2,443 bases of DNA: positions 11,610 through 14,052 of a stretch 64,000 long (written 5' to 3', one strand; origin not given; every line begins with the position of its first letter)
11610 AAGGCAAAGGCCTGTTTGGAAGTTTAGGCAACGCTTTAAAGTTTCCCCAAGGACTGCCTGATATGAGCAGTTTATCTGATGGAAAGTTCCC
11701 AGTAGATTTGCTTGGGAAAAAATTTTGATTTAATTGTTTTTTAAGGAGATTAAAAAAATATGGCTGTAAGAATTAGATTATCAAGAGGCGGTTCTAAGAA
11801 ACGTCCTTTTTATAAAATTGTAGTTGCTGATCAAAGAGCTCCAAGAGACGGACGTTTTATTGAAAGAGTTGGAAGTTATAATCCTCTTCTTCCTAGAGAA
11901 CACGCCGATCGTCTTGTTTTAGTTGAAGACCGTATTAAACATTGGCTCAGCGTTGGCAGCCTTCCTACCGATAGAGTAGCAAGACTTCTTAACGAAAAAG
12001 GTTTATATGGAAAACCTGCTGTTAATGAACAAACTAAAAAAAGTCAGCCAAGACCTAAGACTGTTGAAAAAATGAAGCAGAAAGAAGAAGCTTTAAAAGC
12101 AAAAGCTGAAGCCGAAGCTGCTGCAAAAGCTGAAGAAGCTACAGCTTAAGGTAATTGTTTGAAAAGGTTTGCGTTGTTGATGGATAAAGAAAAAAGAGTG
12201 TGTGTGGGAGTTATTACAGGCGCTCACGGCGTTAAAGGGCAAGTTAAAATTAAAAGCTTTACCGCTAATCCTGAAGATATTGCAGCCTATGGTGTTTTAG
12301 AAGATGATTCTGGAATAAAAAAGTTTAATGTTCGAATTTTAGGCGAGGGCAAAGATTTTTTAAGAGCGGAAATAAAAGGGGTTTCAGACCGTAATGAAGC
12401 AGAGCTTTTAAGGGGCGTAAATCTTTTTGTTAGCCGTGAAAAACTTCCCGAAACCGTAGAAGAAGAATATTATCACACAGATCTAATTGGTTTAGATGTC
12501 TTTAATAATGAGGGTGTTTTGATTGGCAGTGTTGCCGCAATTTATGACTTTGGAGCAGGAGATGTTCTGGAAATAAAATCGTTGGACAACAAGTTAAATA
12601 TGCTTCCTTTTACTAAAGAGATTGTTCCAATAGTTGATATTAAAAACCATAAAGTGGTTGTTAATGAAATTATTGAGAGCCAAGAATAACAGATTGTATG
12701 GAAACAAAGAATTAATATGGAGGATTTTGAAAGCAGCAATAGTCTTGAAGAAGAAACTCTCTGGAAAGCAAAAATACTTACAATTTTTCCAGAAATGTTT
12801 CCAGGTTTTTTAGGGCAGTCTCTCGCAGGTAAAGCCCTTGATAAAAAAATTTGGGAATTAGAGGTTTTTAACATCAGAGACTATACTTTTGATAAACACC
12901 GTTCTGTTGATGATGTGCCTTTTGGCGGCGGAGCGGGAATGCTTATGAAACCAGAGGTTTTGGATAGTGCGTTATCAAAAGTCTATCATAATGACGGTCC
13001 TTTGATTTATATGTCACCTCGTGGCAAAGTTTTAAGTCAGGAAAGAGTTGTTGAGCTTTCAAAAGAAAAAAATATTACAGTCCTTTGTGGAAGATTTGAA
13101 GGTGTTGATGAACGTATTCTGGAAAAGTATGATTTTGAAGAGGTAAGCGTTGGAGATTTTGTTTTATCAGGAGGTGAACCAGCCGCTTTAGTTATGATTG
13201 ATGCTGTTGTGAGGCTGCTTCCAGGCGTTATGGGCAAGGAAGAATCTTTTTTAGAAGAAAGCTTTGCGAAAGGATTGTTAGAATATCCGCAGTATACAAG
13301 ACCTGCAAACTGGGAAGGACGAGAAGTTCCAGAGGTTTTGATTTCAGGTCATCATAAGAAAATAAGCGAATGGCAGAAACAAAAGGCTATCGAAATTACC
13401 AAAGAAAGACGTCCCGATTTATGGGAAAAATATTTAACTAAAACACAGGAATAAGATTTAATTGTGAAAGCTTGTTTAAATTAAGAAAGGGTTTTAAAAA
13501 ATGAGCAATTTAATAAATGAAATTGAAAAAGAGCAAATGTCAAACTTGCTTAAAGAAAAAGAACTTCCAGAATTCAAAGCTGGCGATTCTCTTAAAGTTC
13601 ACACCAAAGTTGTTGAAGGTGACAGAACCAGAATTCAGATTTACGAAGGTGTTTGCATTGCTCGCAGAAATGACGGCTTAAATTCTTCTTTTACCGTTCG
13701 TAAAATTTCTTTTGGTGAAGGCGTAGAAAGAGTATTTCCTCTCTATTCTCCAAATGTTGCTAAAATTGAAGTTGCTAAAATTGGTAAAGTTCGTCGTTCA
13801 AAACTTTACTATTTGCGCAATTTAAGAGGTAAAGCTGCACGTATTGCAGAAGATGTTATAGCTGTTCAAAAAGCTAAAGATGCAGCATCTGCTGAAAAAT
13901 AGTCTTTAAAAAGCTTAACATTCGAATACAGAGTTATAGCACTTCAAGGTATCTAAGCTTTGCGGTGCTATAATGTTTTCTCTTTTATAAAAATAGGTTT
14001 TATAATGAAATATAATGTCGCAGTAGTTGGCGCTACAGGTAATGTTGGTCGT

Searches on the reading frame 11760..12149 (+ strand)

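Call 12: search_protein_families(library=pfam, proteins=[window:11760-12149:+], max_evalue=0.00001)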
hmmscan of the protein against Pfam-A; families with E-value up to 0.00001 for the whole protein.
window:11760-12149:+ (129 aa): 1 family
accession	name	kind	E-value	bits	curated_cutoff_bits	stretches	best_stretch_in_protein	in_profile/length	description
PF00886.24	Ribosomal_S16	-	8.3e-26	90.1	27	1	9-70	1-62/62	Ribosomal protein S16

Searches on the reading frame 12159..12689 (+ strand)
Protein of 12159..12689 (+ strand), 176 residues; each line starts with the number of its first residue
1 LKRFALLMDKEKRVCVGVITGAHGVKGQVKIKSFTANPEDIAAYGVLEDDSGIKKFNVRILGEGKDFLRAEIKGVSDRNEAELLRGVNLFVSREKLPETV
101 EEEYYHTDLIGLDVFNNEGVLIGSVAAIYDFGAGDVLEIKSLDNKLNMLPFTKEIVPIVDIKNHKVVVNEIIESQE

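Call 12: search_protein_families(library=pfam, proteins=[window:12159-12689:+], max_evalue=0.00001)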
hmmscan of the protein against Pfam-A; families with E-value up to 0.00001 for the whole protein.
window:12159-12689:+ (176 aa): 3 families
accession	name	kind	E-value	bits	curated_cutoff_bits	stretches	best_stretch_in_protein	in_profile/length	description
PF01782.24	RimM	-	4.7e-19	68.9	23.5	1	15-94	1-83/84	RimM N-terminal domain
PF24986.1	PRC_RimM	-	2.6e-13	49.8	27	1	107-168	2-63/69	RimM PRC barrel domain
PF05239.21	PRC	-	1.4e-11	44.6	21.2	1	101-171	1-74/78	PRC-barrel domain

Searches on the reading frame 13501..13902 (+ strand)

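Call 13: search_protein_families(library=pfam, proteins=[window:13501-13902:+], max_evalue=0.00001)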
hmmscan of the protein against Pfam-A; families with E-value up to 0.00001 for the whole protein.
window:13501-13902:+ (133 aa): 1 family
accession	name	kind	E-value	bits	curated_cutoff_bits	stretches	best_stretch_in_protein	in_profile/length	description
PF01245.26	Ribosomal_L19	-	3.4e-48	162.6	22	1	3-117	1-110/111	Ribosomal protein L19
